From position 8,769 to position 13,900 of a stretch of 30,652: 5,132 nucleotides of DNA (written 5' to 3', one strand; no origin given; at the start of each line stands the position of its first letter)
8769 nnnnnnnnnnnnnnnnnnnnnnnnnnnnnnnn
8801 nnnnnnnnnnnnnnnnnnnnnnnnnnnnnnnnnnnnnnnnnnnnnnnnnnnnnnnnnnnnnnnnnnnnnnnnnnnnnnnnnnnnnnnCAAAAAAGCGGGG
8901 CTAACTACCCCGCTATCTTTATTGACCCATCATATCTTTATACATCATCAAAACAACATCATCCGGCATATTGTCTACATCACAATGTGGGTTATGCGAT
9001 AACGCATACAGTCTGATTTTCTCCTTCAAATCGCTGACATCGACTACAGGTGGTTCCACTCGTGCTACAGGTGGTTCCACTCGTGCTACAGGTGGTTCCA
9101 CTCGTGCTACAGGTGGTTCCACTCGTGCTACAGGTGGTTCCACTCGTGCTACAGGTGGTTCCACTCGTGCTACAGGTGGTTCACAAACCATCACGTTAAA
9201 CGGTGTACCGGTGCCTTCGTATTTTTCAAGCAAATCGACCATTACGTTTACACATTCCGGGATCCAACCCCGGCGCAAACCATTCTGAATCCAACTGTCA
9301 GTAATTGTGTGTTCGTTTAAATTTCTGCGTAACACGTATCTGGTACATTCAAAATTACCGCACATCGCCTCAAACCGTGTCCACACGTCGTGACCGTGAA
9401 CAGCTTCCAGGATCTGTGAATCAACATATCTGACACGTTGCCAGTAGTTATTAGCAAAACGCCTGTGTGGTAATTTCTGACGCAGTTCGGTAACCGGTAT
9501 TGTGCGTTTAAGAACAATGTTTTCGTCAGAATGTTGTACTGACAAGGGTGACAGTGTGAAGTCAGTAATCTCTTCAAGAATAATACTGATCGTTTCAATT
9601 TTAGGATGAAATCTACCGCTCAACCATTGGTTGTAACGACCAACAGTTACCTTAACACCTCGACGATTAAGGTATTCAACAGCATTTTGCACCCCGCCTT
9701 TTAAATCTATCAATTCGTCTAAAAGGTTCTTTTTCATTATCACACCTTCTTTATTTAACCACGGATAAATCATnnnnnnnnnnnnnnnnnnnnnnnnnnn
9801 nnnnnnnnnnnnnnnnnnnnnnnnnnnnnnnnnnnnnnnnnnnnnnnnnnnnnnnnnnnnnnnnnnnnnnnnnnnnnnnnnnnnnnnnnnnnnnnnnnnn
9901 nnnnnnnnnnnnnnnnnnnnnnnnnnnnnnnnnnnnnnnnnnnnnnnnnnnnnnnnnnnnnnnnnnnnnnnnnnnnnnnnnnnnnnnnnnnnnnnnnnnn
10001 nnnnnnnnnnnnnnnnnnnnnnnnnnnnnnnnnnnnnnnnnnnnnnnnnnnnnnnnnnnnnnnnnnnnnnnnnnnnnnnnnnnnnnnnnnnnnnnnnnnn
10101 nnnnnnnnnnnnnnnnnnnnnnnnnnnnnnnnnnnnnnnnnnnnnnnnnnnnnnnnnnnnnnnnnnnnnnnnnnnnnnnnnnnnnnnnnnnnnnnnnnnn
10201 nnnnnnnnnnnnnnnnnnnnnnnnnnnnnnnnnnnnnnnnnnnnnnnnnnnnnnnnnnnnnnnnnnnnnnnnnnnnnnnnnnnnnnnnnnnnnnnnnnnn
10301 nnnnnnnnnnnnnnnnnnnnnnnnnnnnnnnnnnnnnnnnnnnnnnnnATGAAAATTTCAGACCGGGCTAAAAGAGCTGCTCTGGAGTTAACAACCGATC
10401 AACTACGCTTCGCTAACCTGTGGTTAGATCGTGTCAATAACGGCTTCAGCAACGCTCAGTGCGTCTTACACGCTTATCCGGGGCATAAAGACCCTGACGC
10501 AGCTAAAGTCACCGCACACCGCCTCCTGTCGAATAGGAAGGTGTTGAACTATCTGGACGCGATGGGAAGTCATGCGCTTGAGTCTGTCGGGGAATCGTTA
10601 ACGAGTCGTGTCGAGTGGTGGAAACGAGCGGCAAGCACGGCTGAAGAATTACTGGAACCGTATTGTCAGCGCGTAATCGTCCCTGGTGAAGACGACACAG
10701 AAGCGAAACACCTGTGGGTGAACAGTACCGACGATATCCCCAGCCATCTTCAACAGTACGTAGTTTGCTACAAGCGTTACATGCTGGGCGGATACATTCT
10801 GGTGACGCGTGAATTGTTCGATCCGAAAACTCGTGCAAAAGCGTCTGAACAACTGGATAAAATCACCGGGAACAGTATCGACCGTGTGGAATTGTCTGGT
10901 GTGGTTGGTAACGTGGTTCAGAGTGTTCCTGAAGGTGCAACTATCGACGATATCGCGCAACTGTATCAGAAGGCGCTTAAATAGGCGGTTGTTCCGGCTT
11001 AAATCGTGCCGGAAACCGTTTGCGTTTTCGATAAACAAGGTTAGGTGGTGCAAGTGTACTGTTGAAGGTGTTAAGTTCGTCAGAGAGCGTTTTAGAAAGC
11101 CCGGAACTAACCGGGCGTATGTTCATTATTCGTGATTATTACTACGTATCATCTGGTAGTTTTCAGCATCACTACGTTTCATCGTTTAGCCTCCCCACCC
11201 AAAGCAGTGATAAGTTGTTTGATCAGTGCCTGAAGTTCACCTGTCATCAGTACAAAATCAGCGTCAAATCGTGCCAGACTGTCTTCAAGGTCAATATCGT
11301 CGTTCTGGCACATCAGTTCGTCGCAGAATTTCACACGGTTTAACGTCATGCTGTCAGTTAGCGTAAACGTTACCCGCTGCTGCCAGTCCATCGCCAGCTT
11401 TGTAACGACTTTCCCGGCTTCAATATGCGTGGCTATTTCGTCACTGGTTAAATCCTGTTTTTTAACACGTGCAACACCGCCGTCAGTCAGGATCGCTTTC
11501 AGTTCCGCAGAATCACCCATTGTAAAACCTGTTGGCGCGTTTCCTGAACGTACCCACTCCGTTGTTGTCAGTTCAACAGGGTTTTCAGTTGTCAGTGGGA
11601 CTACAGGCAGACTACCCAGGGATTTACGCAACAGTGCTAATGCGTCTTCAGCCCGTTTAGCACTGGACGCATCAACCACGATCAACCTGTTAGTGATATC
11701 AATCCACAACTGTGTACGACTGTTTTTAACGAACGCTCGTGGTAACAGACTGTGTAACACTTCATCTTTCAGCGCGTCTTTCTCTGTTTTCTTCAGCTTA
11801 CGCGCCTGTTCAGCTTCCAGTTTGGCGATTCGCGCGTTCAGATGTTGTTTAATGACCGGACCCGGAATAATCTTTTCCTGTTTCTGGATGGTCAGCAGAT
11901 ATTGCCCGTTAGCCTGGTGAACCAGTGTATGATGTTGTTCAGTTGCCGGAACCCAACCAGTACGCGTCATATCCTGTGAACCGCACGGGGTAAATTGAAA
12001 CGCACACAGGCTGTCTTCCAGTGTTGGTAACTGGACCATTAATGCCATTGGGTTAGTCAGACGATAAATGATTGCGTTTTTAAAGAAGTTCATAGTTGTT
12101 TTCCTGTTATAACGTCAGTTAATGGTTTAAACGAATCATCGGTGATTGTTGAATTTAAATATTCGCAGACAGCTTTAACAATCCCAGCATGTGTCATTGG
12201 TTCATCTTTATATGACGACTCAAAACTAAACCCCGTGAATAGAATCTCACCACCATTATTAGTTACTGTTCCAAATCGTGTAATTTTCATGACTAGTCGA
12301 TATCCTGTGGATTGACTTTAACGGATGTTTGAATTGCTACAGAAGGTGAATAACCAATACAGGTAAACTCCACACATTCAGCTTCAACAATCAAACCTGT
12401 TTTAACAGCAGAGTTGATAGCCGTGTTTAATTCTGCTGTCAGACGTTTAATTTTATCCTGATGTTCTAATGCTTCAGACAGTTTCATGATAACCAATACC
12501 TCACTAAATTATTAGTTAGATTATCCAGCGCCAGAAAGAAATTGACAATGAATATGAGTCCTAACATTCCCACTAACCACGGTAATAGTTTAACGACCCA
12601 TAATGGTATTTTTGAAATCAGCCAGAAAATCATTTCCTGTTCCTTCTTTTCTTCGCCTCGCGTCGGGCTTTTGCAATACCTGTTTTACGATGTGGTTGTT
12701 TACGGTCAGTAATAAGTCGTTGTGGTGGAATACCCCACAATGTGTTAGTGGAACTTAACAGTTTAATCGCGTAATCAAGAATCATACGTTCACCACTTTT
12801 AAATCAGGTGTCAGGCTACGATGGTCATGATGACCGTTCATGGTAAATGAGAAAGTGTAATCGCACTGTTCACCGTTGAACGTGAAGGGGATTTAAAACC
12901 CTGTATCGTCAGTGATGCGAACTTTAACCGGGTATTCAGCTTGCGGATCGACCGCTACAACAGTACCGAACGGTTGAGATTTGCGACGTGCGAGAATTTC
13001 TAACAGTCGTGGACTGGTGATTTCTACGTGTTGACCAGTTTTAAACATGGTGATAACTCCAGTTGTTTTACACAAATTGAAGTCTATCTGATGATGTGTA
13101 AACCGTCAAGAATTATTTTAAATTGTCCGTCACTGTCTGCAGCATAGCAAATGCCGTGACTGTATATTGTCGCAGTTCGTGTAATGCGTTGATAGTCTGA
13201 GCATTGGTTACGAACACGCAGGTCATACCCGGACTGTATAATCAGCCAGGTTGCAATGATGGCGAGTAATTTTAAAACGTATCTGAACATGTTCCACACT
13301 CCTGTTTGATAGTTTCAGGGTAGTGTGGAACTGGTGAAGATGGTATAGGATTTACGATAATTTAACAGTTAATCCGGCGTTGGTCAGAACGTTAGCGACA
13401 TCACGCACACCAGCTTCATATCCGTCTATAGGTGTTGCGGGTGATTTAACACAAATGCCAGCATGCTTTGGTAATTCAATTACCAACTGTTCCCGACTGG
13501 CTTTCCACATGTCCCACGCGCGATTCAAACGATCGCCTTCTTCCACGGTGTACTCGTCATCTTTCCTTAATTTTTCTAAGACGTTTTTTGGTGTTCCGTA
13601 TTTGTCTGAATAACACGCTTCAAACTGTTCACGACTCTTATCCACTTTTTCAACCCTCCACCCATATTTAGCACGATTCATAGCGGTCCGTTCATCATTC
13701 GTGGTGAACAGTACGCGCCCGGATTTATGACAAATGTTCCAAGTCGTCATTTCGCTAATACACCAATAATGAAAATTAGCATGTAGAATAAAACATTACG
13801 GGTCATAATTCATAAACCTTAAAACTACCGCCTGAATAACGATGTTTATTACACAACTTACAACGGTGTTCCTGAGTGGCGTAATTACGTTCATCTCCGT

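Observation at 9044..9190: Perfect 21-bp tandem repeat encoding seven EPPVARV heptads inside a putative DNA-binding protein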

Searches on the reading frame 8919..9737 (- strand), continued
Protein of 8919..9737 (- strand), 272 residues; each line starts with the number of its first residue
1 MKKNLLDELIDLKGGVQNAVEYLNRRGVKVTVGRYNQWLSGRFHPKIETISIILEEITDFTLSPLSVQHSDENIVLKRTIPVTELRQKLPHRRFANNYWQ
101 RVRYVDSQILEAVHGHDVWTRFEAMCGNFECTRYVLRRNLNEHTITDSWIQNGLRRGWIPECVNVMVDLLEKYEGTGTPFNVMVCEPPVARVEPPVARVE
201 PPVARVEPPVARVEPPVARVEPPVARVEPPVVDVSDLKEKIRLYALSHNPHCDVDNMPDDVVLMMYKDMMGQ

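Call 87: search_protein_families(library=ncbifam, proteins=[window:8919-9737:-, P0006], max_evalue=0.1)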
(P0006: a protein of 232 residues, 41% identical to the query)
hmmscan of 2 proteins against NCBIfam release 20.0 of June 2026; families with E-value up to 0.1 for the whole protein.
window:8919-9737:- (272 aa): 0 families

P0006 (232 aa): 0 families

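Call 88: search_protein_families(library=padloc, proteins=[window:8919-9737:-, P0006], max_evalue=0.1)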
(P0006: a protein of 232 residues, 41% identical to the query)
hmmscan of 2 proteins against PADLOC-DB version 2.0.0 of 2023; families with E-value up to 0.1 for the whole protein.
window:8919-9737:- (272 aa): 0 families

P0006 (232 aa): 0 families

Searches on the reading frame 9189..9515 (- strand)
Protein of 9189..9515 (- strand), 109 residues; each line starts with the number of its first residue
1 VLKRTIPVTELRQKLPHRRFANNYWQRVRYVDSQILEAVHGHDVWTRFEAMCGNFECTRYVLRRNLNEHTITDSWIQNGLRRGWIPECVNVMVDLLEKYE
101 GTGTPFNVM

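Call 71: predict_structure(alignment_id=A6)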
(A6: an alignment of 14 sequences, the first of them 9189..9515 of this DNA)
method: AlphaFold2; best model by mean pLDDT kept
length: 109 residues; sequences in the alignment: 14
mean_pLDDT: 93.5   pTM: 0.84
mean pLDDT of the five models: 93.5, 90.4, 88.8, 77.2, 76.1
residues with pLDDT >= 90: 93; 70-90: 16; 50-70: 0; < 50: 0
segments of 3 or more residues with pLDDT < 50: none
pLDDT, mean of each block of 10 residues (from residue 1): 91 95 88 95 96 96 92 95 94 96 90
secondary structure, 60 per line:
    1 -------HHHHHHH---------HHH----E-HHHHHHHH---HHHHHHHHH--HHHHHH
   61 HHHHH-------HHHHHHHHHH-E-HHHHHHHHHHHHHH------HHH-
elements in order: H8-14 H33-40 H44-52 H55-65 H73-82 H86-99

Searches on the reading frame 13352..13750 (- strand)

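Call 31: search_protein_families(library=phrogs, proteins=[window:13352-13750:-], max_evalue=0.00001)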
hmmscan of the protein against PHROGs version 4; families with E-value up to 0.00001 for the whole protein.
window:13352-13750:- (132 aa): 2 families
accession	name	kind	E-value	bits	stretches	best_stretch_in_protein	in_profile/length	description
phrog_343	-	unknown function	9.1e-25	88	1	4-130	3-124/135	-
phrog_30984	-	unknown function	5.5e-18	66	1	2-44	15-57/110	-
